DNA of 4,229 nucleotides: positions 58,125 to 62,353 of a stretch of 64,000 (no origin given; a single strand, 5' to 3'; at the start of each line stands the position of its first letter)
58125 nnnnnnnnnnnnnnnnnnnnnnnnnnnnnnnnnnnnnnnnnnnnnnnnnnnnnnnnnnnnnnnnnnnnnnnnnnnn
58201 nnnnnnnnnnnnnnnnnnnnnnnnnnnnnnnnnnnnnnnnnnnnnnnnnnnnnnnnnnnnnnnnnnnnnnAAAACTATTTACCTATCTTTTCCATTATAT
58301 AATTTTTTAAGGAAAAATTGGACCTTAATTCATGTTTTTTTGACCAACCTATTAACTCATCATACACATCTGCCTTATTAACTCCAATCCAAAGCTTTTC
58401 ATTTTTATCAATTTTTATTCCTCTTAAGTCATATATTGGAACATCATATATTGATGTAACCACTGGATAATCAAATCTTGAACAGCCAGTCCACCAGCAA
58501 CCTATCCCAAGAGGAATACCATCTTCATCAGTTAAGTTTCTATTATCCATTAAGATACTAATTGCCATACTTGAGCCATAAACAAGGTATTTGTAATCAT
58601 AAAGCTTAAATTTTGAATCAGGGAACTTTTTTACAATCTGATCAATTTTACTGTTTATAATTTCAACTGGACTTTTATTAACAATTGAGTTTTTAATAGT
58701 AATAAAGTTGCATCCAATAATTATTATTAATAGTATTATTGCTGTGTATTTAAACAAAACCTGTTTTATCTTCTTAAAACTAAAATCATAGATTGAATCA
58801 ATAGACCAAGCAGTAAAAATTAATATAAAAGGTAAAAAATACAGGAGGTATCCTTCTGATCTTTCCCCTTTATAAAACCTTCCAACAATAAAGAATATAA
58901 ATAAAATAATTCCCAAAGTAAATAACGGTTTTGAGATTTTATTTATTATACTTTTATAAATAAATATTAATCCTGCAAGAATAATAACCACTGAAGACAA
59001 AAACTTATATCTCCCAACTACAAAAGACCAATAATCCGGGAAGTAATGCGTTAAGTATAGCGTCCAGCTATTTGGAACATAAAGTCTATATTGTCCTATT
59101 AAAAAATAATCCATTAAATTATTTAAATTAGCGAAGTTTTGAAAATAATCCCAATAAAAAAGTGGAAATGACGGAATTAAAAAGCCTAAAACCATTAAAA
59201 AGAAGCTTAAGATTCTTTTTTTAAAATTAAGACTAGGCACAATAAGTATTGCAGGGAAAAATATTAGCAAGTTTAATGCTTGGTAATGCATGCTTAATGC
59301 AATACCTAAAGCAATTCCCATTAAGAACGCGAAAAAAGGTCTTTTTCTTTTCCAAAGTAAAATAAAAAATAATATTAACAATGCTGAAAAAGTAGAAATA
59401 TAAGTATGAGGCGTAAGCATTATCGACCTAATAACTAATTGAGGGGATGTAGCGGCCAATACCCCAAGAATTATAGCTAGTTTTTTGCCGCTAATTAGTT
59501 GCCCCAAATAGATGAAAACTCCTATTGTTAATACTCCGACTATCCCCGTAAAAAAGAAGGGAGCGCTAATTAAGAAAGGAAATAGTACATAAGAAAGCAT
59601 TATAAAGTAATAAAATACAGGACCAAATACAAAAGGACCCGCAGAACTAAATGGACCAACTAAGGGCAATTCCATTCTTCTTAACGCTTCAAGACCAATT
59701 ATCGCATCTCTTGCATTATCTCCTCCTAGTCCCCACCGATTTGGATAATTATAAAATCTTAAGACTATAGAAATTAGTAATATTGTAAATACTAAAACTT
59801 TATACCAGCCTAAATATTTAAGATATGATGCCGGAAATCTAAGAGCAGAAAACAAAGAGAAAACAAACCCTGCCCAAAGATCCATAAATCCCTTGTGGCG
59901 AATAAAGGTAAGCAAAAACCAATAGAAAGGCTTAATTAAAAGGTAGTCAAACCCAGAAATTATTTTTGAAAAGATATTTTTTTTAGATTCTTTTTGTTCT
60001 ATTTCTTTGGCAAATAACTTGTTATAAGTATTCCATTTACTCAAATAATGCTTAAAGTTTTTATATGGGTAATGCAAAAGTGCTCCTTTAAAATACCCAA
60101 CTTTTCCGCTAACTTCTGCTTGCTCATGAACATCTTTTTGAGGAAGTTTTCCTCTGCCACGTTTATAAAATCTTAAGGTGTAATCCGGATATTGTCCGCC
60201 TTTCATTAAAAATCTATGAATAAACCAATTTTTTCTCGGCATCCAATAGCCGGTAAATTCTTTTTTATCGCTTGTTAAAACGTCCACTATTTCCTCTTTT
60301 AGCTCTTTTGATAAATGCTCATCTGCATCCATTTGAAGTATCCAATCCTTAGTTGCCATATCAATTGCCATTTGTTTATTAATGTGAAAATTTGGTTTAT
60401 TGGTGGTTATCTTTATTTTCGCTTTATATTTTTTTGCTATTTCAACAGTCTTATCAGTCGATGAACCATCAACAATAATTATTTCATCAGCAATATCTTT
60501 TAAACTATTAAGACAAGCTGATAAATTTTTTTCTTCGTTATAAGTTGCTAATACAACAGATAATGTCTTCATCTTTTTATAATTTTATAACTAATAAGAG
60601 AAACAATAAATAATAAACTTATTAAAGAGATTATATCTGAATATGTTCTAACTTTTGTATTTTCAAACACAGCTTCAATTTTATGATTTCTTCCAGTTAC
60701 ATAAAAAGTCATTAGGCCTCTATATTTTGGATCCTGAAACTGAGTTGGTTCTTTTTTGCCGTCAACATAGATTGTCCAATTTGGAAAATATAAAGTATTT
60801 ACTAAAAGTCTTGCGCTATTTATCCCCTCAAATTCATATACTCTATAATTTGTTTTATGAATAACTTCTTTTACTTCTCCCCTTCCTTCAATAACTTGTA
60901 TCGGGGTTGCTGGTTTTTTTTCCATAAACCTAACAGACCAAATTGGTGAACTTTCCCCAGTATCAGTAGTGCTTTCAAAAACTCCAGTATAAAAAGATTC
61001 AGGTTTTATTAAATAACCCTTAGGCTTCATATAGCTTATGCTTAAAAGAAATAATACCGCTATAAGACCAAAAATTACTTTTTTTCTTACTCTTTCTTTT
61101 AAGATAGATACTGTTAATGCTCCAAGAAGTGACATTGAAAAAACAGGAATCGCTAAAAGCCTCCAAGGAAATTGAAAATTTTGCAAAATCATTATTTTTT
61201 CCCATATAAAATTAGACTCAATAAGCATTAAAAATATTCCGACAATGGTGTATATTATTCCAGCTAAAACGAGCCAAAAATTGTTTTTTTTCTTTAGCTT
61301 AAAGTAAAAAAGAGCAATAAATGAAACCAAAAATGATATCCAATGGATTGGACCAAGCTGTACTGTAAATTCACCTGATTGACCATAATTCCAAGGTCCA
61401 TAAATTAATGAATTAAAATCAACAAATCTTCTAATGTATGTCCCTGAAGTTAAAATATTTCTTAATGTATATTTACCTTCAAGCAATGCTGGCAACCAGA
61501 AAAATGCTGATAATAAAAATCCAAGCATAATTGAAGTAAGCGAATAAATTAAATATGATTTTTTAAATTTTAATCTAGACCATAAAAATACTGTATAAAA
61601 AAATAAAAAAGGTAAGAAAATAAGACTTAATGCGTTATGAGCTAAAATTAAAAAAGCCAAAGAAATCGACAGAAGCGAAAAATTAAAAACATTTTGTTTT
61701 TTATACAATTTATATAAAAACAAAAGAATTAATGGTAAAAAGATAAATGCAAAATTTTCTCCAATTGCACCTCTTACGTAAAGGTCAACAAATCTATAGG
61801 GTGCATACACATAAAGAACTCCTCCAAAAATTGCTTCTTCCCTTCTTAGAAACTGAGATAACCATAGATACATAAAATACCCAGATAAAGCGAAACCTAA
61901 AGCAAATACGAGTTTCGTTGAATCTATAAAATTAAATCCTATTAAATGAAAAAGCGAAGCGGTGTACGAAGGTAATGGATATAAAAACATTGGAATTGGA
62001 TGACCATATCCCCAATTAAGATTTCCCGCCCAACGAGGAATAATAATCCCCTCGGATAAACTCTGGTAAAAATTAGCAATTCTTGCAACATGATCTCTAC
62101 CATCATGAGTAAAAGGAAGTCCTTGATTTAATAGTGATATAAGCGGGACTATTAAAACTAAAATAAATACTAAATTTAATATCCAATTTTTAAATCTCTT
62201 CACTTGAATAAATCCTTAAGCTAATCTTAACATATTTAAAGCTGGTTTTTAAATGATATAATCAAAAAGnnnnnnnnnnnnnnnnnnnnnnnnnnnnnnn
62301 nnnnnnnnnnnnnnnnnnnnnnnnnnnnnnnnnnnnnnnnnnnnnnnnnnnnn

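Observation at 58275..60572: Single polypeptide combining a DPM1/GtrB-like GT2 domain with a GT-C-like membrane domain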

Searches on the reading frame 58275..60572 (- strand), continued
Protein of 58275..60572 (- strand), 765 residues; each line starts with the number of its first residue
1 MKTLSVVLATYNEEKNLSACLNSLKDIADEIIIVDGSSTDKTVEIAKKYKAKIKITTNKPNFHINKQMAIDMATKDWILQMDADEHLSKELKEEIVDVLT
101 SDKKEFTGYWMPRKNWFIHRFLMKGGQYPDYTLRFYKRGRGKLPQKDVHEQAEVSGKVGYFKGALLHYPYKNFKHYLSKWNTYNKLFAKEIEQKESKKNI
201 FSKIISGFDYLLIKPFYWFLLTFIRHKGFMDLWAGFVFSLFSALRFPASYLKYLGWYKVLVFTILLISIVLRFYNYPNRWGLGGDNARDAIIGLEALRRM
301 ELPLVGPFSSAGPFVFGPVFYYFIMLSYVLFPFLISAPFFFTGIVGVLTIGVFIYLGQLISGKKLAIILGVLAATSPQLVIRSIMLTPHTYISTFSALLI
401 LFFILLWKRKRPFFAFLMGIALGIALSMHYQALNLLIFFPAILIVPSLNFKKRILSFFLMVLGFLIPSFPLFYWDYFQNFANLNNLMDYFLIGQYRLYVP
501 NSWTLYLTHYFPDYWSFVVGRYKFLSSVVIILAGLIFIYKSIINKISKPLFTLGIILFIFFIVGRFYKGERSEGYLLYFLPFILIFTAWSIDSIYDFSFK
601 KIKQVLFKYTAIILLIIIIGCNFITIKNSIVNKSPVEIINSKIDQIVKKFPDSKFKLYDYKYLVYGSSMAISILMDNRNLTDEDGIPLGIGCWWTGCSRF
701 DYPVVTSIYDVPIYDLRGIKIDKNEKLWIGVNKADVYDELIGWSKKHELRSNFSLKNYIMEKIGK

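Call 80: search_protein_representatives(protein=window:58275-60572:-)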
Query: 765 residues. Proteins with E-value up to 0.001 (for the whole library): 27091; up to 1e-10: 8413; up to 1e-30: 719. The best 150 are listed.
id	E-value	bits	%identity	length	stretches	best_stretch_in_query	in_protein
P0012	0.0e+00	1040.4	61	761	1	2-765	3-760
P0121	3.3e-142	492.0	47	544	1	246-765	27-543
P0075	5.5e-140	484.6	46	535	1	255-763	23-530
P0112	8.6e-121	421.2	45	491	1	269-750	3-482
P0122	6.4e-119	415.0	42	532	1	255-764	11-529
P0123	4.1e-117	409.0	45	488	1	260-761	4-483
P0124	2.1e-115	403.3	41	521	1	261-762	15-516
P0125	3.7e-115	402.6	41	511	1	257-753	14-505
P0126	5.1e-115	402.1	41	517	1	256-763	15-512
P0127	1.4e-112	394.0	66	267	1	2-254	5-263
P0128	3.3e-112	392.8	41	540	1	259-764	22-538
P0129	5.6e-111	388.7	42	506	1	257-763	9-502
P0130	6.3e-111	388.6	40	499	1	266-763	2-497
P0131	3.0e-110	386.3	43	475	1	284-756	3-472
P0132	3.1e-110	386.3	43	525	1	256-763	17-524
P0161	1.3e-74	268.4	34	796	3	3-251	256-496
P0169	8.1e-65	236.1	33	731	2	249-693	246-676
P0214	1.7e-55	205.2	46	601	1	4-255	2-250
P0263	9.9e-50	186.2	29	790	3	361-746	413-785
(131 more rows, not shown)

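Call 84: search_protein_families(library=pfam, proteins=[P0169, P0263, P0214, P0161, P0106, P0096], max_evalue=0.001)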
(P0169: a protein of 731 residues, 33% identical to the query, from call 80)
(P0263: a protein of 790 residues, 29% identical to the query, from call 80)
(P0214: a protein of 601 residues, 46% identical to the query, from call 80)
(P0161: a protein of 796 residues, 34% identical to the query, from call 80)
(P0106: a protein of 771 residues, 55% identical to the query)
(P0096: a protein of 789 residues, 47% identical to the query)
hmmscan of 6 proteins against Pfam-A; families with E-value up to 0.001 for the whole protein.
P0169 (731 aa): 4 families
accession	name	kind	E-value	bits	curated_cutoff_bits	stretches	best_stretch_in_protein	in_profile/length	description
PF00535.33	Glycos_transf_2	-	1.9e-30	106.4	23.3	1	12-152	1-130/168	Glycosyl transferase family 2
PF13641.12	Glyco_tranf_2_3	-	9.7e-07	29.5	27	1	11-162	3-132/230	Glycosyltransferase like family 2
PF10111.15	Glyco_tranf_2_2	-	0.00015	21.8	27.3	1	12-128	1-108/276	Glycosyltransferase like family 2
PF13231.12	PMT_2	-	0.00038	21.1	26.1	1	316-464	4-157/160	Dolichyl-phosphate-mannose-protein mannosyltransferase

P0263 (790 aa): 1 family
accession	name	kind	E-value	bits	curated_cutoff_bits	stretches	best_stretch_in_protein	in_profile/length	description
PF00535.33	Glycos_transf_2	-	1.8e-21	77.2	23.3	1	30-120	28-118/168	Glycosyl transferase family 2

P0214 (601 aa): 8 families
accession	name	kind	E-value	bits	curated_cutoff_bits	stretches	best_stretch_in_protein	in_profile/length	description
PF00534.26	Glycos_transf_1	-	1.3e-27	96.8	26.4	1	417-575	14-170/172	Glycosyl transferases group 1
PF13692.12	Glyco_trans_1_4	-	4.3e-20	72.9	27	1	419-561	2-141/142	Glycosyl transferases group 1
PF00535.33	Glycos_transf_2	-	2.7e-16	60.4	23.3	1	3-88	1-94/168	Glycosyl transferase family 2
PF13439.12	Glyco_transf_4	-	2e-10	41.4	28.5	1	303-394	73-165/170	Glycosyltransferase Family 4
PF20706.3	GT4-conflict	-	5.6e-08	32.6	26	1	480-589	263-384/385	Family 4 Glycosyltransferase in conflict systems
PF13579.12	Glyco_trans_4_4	-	1.3e-06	29.3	29.7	1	254-392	34-156/158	Glycosyl transferase 4-like domain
PF13704.12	Glyco_tranf_2_4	-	2.7e-05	25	27.5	1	9-88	1-87/98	Glycosyl transferase family 2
PF13524.12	Glyco_trans_1_2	-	0.00019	21.8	25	1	479-591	28-143/144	Glycosyl transferase-like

P0161 (796 aa): 3 families
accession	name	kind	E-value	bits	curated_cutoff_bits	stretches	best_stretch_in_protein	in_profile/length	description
PF00535.33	Glycos_transf_2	-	7.7e-67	224.8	23.3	3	3-139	1-132/168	Glycosyl transferase family 2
PF13704.12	Glyco_tranf_2_4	-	3.6e-16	59.9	27.5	2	536-621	1-95/98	Glycosyl transferase family 2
PF10111.15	Glyco_tranf_2_2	-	1.7e-13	51.1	27.3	0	3-94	1-92/276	Glycosyltransferase like family 2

P0106 (771 aa): 2 families
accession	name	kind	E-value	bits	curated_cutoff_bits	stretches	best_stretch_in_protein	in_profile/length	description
PF00535.33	Glycos_transf_2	-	1.1e-20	74.7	23.3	1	5-131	1-132/168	Glycosyl transferase family 2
PF13704.12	Glyco_tranf_2_4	-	0.0002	22.3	27.5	1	12-85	2-82/98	Glycosyl transferase family 2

P0096 (789 aa): 2 families
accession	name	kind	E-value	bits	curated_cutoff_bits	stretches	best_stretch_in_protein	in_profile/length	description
PF00535.33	Glycos_transf_2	-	2.3e-22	80.1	23.3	1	5-124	1-128/168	Glycosyl transferase family 2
PF13704.12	Glyco_tranf_2_4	-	4.4e-06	27.5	27.5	1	12-91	2-88/98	Glycosyl transferase family 2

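Call 88: list_cluster_members(proteins=[P0001, P0169, P0214, P0012])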
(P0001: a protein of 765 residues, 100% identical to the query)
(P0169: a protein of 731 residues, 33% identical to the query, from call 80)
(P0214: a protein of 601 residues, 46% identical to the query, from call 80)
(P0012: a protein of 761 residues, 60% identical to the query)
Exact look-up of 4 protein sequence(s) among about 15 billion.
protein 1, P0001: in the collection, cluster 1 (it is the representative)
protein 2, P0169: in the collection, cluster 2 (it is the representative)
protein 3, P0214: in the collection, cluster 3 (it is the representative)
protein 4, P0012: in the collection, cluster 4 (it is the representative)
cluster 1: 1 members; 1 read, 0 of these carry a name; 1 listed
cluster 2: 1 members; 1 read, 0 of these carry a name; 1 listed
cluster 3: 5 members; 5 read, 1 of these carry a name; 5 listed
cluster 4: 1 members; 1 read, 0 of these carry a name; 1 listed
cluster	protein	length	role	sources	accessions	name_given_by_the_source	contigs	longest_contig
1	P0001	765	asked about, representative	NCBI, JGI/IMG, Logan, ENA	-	-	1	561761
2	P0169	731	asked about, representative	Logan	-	-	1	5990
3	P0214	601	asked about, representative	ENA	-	-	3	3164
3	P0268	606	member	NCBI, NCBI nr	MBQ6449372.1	glycosyltransferase [bacterium]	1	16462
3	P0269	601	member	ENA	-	-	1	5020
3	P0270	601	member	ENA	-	-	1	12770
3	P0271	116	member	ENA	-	-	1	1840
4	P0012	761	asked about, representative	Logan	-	-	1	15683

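Call 89: find_encoding_contigs(protein=P0169, flank=6000, max_places=2)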
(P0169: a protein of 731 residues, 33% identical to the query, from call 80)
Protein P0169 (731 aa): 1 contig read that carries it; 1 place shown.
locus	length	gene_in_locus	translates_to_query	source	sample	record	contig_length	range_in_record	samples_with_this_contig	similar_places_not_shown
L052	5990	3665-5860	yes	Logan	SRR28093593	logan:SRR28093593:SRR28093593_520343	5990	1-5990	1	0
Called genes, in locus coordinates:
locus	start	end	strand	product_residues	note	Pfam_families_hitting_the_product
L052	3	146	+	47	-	?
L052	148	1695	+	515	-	PF13231:PMT_2 (weak)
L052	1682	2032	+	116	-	-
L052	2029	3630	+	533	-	PF13231:PMT_2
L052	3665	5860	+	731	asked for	PF00535:Glycos_transf_2, PF13641:Glyco_tranf_2_3 (weak)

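Call 90: find_encoding_contigs(protein=P0214, flank=8000, max_places=2)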
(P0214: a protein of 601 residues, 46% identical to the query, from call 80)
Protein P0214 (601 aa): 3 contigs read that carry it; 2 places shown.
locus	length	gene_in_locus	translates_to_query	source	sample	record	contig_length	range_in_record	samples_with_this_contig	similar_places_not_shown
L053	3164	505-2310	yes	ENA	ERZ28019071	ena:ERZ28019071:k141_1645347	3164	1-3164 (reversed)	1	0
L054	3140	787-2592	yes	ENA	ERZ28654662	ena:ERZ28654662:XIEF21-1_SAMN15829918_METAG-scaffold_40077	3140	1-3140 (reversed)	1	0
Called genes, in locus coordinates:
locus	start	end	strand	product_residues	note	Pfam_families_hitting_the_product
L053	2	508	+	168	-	?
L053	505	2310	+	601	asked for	PF00535:Glycos_transf_2, PF13579:Glyco_trans_4_4 (weak), PF13439:Glyco_transf_4, PF00534:Glycos_transf_1, PF13692:Glyco_trans_1_4, PF20706:GT4-conflict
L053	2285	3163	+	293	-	?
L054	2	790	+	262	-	?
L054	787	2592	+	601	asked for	PF00535:Glycos_transf_2, PF13579:Glyco_trans_4_4 (weak), PF13439:Glyco_transf_4, PF00534:Glycos_transf_1, PF13692:Glyco_trans_1_4, PF20706:GT4-conflict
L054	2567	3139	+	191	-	?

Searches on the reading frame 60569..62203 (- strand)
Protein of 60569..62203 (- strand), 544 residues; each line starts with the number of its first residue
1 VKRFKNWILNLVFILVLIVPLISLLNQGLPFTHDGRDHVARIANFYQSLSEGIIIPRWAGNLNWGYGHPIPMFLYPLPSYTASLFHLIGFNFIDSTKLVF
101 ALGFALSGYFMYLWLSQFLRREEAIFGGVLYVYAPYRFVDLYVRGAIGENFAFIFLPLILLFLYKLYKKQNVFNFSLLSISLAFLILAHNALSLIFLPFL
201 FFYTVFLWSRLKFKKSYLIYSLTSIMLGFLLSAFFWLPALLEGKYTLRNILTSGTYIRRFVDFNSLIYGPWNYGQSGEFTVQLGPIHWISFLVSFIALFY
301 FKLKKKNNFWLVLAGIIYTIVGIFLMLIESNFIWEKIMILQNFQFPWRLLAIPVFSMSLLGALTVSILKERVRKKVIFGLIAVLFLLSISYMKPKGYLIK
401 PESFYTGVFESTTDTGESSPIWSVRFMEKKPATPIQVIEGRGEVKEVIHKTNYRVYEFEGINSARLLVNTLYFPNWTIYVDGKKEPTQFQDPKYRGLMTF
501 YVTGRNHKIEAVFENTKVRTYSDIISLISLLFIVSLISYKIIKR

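Call 3: search_protein_families(library=pfam, proteins=[window:60569-62203:-], max_evalue=0.01)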
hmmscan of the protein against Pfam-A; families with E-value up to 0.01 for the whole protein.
window:60569-62203:- (544 aa): 1 family
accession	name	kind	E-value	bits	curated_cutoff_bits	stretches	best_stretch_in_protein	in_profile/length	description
PF10131.15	PTPS_related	-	2.5e-11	43.2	26.4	1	76-434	6-345/621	6-pyruvoyl-tetrahydropterin synthase related domain; membrane protein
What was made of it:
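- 60569..62203 (-): Upstream gene in the same operon (4-nt overlap): 544-aa PTPS_related (PF10131) polytopic membrane protein. Call 3.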

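Call 4: search_protein_families(library=ncbifam, proteins=[window:60569-62203:-], max_evalue=0.01)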
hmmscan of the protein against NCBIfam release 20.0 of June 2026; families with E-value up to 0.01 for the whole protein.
window:60569-62203:- (544 aa): 0 families
